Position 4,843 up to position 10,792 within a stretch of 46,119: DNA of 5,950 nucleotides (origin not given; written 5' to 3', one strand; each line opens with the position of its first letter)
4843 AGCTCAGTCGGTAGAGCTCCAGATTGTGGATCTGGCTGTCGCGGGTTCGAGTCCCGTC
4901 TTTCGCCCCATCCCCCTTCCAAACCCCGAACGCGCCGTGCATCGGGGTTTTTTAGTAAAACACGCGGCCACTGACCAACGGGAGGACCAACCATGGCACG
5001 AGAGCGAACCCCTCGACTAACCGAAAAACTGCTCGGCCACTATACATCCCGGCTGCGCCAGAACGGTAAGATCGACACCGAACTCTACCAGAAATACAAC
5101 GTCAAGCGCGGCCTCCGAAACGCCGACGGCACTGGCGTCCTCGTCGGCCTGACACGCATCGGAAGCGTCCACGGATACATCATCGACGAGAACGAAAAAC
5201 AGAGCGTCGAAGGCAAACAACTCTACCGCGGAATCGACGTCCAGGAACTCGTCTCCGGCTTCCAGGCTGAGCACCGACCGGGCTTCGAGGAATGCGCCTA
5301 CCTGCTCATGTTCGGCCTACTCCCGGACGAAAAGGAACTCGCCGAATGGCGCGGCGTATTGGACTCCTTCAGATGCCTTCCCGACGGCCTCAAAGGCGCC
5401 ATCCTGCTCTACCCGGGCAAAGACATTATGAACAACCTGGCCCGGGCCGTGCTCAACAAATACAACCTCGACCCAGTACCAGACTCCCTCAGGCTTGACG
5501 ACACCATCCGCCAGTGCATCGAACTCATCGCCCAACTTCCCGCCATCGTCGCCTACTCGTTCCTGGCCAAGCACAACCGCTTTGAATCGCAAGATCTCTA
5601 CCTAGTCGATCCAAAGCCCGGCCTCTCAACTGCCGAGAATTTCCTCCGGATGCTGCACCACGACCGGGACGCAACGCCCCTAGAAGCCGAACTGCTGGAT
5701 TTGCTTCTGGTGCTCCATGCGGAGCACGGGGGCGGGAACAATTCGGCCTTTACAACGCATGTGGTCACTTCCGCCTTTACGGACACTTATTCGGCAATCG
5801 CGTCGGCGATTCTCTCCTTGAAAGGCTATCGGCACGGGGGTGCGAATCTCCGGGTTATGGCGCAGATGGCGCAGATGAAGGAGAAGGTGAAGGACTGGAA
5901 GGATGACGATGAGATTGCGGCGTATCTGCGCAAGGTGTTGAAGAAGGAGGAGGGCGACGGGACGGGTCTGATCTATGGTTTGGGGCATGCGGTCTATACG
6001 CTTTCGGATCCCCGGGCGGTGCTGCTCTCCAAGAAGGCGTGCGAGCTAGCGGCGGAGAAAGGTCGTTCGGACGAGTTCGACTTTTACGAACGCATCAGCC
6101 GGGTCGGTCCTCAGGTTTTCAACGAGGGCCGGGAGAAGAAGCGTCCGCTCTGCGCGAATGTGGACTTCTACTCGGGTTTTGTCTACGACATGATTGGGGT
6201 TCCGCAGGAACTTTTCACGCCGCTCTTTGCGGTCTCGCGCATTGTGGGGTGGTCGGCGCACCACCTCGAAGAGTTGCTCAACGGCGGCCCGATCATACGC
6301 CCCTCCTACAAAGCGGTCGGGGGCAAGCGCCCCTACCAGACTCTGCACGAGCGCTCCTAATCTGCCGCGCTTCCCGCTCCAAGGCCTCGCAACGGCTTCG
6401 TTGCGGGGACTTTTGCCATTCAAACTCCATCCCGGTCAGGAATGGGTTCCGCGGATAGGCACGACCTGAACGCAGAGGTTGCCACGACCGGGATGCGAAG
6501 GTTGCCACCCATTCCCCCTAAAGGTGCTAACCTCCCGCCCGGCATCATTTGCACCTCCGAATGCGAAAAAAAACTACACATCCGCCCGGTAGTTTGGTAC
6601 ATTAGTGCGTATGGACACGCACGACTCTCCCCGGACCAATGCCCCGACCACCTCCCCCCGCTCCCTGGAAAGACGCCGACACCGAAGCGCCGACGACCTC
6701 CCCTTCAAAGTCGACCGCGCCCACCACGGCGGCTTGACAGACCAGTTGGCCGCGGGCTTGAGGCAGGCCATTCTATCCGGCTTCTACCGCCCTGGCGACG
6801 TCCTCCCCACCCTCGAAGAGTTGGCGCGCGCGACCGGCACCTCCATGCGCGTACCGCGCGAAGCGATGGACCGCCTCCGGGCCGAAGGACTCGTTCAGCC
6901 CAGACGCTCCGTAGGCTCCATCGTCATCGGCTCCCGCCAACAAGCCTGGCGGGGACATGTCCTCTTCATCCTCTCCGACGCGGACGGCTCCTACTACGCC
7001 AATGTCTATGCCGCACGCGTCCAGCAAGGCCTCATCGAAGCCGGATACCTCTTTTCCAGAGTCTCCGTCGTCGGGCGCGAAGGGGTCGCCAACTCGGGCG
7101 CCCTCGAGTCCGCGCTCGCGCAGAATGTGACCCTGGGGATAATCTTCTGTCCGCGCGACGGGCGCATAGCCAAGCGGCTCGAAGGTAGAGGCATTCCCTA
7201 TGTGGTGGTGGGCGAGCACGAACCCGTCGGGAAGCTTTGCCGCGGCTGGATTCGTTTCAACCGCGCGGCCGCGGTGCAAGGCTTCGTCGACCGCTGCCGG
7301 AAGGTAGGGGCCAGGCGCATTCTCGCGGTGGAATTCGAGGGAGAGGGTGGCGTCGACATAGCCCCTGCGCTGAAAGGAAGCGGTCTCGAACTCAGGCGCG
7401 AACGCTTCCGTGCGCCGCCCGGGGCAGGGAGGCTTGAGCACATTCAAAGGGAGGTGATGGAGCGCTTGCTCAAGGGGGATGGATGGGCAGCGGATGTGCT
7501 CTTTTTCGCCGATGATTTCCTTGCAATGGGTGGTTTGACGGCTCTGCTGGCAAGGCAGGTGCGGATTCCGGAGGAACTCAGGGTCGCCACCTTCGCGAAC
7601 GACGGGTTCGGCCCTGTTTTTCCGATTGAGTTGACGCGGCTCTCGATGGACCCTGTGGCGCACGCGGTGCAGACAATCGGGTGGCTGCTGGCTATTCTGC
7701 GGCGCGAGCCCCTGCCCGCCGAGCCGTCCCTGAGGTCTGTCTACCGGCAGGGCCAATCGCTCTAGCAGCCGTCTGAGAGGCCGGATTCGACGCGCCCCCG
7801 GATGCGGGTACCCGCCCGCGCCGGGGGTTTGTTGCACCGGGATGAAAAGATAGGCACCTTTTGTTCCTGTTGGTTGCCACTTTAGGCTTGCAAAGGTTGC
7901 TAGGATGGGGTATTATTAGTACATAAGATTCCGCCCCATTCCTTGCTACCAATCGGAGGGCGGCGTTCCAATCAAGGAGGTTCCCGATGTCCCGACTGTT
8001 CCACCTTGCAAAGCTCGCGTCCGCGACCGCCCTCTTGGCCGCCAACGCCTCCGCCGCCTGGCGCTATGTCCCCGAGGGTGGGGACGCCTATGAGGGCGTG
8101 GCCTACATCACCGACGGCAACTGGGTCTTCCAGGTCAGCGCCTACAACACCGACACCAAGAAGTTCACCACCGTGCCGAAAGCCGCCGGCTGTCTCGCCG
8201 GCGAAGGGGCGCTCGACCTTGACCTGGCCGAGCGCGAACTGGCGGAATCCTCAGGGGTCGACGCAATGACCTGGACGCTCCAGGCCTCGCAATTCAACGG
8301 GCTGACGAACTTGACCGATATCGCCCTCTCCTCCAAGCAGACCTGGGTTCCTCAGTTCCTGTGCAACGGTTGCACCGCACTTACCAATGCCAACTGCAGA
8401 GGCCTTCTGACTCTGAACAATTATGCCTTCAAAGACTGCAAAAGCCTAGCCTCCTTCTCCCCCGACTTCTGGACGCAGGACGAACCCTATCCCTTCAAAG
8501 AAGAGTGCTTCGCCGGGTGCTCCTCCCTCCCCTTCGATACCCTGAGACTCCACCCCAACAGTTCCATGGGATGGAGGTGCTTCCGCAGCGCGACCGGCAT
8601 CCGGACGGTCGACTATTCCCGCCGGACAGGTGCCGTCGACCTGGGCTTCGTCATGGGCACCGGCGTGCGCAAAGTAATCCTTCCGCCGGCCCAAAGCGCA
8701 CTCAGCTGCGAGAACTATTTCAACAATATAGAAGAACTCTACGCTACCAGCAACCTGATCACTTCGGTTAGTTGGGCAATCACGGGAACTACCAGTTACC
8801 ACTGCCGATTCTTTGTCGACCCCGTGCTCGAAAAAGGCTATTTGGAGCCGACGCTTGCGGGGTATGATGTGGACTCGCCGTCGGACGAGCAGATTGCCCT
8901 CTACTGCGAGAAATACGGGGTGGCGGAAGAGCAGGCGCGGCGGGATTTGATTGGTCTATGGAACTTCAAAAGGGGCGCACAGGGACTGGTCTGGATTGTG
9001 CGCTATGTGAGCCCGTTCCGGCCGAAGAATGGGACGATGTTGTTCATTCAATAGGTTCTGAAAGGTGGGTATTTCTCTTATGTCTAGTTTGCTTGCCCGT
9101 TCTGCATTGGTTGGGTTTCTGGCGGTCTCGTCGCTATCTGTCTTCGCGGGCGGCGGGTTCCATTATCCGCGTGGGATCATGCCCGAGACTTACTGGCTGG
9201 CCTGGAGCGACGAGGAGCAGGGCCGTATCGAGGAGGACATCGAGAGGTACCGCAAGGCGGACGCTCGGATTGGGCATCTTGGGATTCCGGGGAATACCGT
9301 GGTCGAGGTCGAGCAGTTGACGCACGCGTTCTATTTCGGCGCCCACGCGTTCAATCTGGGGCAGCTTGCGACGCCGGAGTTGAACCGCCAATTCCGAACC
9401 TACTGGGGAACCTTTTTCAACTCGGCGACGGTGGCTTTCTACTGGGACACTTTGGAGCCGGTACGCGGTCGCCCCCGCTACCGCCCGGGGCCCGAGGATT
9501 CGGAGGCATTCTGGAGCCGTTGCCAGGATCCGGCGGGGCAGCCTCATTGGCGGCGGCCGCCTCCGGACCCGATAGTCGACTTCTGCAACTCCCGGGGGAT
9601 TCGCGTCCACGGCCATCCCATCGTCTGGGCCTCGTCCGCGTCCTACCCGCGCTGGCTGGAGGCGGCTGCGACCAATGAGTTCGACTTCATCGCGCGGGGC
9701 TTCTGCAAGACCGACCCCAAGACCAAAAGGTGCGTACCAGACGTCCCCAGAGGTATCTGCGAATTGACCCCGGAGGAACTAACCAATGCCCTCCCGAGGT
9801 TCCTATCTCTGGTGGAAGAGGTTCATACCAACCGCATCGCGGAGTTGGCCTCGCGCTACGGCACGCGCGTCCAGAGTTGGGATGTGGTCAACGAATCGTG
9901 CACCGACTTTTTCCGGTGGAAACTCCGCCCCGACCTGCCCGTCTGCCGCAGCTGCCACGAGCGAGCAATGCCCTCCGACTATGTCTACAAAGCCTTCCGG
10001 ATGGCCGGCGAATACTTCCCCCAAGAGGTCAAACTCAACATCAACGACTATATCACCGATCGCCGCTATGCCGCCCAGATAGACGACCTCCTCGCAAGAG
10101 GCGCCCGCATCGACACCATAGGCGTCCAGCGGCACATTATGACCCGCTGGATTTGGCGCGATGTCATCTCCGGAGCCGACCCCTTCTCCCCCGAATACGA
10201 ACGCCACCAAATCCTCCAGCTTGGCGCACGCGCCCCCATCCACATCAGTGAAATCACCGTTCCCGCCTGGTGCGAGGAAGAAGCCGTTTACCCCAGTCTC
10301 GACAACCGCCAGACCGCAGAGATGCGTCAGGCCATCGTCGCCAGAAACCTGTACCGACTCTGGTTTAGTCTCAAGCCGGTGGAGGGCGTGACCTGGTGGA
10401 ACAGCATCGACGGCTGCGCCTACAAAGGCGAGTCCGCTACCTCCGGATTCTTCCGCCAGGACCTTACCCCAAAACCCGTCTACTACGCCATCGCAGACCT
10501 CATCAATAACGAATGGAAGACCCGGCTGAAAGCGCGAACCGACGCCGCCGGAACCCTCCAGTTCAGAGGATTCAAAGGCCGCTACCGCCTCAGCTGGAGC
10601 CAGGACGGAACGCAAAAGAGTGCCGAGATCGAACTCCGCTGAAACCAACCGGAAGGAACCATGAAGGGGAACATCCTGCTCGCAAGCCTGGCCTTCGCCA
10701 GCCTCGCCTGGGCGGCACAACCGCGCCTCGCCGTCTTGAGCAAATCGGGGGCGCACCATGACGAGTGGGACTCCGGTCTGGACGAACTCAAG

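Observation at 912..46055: Unrecognised dispersed family of exactly 23-bp-phased repeat arrays in 10 of 13 long intergenic spacers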

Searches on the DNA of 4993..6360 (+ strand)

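Call 42: search_rna_families(sources=[L110, L115, L088, L095, L113, L039, L077, L093, L006, L037, L067, L074, L120], threshold=gathering)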
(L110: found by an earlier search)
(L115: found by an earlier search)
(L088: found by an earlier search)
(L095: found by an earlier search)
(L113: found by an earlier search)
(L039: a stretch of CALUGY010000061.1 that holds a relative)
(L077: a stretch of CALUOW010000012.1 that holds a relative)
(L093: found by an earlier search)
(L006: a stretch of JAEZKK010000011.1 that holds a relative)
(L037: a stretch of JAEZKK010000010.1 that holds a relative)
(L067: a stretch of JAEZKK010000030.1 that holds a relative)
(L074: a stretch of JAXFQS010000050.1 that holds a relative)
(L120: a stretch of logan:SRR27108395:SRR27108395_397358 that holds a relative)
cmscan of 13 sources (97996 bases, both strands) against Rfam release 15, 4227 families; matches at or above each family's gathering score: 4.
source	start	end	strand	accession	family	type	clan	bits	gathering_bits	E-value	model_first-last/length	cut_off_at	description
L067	3299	3692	+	RF00010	RNaseP_bact_a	Gene; ribozyme;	CL00002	236.7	100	1.6e-75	1-367/367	no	Bacterial RNase P class A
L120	1509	1581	+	RF00005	tRNA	Gene; tRNA;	CL00001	68.9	29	9.8e-13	1-71/71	no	tRNA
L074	2375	2461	-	RF00005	tRNA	Gene; tRNA;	CL00001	58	29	9.6e-10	1-71/71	no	tRNA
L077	4999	5083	-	RF00005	tRNA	Gene; tRNA;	CL00001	56.8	29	2e-09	1-71/71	no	tRNA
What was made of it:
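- On Any Rfam RNA family: Related loci gave nothing (call 42).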

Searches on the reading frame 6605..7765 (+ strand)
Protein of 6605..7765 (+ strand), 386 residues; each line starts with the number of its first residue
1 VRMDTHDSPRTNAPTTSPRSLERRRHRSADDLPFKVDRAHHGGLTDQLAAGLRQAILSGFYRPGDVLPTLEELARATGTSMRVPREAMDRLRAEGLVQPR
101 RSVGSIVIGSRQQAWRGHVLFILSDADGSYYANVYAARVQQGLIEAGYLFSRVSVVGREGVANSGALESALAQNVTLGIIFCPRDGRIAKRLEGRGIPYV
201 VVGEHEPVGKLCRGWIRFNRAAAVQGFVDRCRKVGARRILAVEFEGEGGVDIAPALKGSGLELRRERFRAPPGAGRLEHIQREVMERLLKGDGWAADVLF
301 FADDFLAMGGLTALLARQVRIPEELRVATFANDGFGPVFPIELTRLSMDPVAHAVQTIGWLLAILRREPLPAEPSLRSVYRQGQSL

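Call 12: search_protein_families(library=pfam, proteins=[window:6605-7765:+])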
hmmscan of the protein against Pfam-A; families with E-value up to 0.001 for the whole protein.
window:6605-7765:+ (386 aa): 2 families
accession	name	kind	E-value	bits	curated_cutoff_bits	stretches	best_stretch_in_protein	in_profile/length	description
PF00392.27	GntR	-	1.2e-13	50.9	27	1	45-107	2-64/64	Bacterial regulatory proteins, gntR family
PF13377.12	Peripla_BP_3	-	4.1e-08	33.9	26.5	1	257-381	38-162/167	Periplasmic binding protein-like domain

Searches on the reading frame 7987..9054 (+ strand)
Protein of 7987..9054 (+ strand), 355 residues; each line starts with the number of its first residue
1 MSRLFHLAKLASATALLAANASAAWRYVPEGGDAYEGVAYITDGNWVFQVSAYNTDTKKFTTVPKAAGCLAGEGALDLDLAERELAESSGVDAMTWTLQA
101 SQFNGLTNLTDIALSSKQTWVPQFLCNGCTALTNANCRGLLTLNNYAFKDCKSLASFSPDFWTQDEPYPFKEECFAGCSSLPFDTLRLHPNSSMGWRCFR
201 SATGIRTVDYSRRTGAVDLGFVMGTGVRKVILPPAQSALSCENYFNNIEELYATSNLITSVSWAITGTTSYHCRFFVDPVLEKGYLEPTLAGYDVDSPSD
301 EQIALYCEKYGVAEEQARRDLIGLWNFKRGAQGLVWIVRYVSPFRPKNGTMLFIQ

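Call 12: search_protein_families(library=pfam, proteins=[window:7987-9054:+])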
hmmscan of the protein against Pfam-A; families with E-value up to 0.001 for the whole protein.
window:7987-9054:+ (355 aa): 1 family
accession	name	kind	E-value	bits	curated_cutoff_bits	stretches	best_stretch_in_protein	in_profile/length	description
PF13306.12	LRR_5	-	5.2e-07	30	27.7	1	99-211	4-109/127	BspA type Leucine rich repeat region (6 copies)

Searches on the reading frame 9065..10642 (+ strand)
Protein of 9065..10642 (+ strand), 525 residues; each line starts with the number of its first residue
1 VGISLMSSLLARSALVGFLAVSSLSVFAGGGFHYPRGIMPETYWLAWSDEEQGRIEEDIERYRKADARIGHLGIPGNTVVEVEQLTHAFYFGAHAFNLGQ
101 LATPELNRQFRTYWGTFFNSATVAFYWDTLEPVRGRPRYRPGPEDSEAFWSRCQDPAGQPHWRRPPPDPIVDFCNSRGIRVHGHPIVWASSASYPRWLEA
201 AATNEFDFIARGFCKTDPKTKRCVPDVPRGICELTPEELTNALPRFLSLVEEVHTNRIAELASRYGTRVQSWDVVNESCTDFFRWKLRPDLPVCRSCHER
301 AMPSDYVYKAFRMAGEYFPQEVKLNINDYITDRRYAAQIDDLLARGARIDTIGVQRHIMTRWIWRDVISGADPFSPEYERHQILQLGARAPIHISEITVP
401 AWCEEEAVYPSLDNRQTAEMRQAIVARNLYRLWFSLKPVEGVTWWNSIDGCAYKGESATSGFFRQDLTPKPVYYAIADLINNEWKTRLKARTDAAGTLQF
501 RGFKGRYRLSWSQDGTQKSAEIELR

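Call 12: search_protein_families(library=pfam, proteins=[window:9065-10642:+])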
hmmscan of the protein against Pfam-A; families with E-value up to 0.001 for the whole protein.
window:9065-10642:+ (525 aa): 1 family
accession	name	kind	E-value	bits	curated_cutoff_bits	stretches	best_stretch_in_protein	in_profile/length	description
PF00331.26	Glyco_hydro_10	-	1.2e-30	107.2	22.1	1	153-478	50-310/311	Glycosyl hydrolase family 10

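Call 30: search_solved_structures(query=window:9065-10642:+, show_alignments=2, max_evalue=1e-10)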
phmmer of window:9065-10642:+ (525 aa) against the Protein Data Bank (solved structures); distinct sequences matched with E-value up to 1e-10: 1.
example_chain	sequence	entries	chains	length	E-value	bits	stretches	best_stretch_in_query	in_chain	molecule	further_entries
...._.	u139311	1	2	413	3.1e-28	101.9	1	264-519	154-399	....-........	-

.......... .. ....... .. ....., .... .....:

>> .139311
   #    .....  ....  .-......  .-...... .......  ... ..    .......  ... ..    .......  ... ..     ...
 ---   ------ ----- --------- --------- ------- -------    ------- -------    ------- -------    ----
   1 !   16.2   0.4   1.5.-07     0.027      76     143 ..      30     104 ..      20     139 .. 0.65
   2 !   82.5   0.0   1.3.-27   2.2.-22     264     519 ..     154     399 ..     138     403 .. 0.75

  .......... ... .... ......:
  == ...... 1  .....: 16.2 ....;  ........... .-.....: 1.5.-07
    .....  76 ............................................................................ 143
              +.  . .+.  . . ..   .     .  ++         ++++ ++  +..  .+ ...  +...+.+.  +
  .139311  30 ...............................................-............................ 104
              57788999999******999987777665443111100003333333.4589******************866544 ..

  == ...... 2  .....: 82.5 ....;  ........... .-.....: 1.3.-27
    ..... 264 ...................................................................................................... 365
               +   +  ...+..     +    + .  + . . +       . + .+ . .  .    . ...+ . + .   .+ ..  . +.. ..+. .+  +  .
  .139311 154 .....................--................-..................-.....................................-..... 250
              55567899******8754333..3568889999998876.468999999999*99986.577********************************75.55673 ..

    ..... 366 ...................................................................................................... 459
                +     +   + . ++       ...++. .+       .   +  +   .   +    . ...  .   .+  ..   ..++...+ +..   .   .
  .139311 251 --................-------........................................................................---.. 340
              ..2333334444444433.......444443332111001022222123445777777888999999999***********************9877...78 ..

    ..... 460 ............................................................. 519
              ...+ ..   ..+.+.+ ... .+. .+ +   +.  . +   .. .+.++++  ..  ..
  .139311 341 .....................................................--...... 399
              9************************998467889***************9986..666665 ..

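Call 50: find_homologous_proteins(query=window:9065-10642:+, max_evalue=1e-30)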
Query window:9065-10642:+ (525 aa): 1312 proteins with E <= 1e-30 among 8000 candidates; the best 120 are listed.
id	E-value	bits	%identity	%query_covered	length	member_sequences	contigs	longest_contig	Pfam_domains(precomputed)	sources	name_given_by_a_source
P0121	0.0e+0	1197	97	99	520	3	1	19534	PF00331.27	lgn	-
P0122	0.0e+0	1056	85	99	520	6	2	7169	PF00331.27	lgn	-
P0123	2.1e-216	738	61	97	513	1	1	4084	PF00331.27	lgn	-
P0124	3.2e-136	473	44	95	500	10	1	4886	PF00331.27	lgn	-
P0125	1.6e-133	464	43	98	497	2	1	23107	PF00331.27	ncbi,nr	ncbi:MAG: endo-1,4-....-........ [Kiritimatiellae bacterium]|nr:endo-1,4-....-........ [Kiritimatiel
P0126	2.0e-133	464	44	98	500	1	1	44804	PF00331.27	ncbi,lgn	-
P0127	3.0e-133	463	43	98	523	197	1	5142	PF00331.27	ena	-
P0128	3.9e-133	463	45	93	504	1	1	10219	PF00331.27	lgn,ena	-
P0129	4.3e-133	463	44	92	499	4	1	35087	PF00331.27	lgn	-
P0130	1.4e-132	461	45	93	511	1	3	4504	PF00331.27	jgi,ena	-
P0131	2.3e-132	460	45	93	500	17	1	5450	PF00331.27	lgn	-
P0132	2.4e-132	460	45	93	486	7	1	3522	PF00331.27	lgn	-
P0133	2.8e-132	460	43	98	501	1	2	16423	PF00331.27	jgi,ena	-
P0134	3.5e-132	460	45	93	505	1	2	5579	PF00331.27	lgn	-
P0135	6.3e-132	459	45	93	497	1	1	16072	PF00331.27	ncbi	-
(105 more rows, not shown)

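Call 51: find_encoding_contigs(protein=P0121, flank=10000, max_places=2)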
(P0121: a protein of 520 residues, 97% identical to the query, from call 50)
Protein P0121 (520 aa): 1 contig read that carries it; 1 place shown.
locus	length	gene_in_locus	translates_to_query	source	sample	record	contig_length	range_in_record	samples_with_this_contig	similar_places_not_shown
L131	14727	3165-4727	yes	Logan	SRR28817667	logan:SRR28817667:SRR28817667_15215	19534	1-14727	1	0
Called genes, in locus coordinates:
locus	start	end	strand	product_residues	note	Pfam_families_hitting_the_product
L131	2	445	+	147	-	?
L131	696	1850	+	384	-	PF00392:GntR, PF13377:Peripla_BP_3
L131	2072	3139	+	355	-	PF13306:LRR_5 (weak)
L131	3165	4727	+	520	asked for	PF00331:Glyco_hydro_10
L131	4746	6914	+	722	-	-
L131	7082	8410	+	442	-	PF00919:UPF0004, PF04055:Radical_SAM, PF18693:TRAM_2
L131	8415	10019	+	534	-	-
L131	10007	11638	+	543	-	PF03772:Competence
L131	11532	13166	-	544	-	PF00999:Na_H_Exchanger, PF02080:TrkA_C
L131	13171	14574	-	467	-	PF00753:Lactamase_B, PF23023:Anti-Pycsar_Apyc1 (faint), PF12706:Lactamase_B_2, PF16661:Lactamase_B_6, PF10996:Beta-Casp, PF07521:RMMBL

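Call 52: find_encoding_contigs(protein=P0122, flank=10000, max_places=2)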
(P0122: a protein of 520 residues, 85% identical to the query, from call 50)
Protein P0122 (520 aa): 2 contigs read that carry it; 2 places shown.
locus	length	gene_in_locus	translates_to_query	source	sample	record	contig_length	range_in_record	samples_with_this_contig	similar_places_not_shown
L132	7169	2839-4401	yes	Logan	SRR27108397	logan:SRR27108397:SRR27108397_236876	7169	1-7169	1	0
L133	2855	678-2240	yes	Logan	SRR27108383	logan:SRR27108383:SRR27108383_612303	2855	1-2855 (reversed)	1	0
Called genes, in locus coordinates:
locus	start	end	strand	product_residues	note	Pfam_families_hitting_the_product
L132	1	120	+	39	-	?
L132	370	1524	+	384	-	PF00392:GntR, PF13377:Peripla_BP_3 (weak)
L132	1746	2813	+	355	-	PF13306:LRR_5 (faint)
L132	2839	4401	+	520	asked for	PF00331:Glyco_hydro_10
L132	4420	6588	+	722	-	-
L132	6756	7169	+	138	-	?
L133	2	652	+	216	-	?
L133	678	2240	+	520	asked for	PF00331:Glyco_hydro_10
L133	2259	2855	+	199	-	?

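Call 53: find_encoding_contigs(protein=P0123, flank=10000, max_places=2)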
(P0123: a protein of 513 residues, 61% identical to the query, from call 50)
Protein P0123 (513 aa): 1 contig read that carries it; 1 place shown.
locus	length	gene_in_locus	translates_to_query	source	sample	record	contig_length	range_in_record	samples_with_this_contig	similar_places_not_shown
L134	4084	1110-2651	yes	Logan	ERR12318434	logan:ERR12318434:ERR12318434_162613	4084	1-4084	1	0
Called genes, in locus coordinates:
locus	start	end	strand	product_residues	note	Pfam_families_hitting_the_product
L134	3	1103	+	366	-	?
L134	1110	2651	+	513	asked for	PF00331:Glyco_hydro_10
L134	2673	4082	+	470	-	?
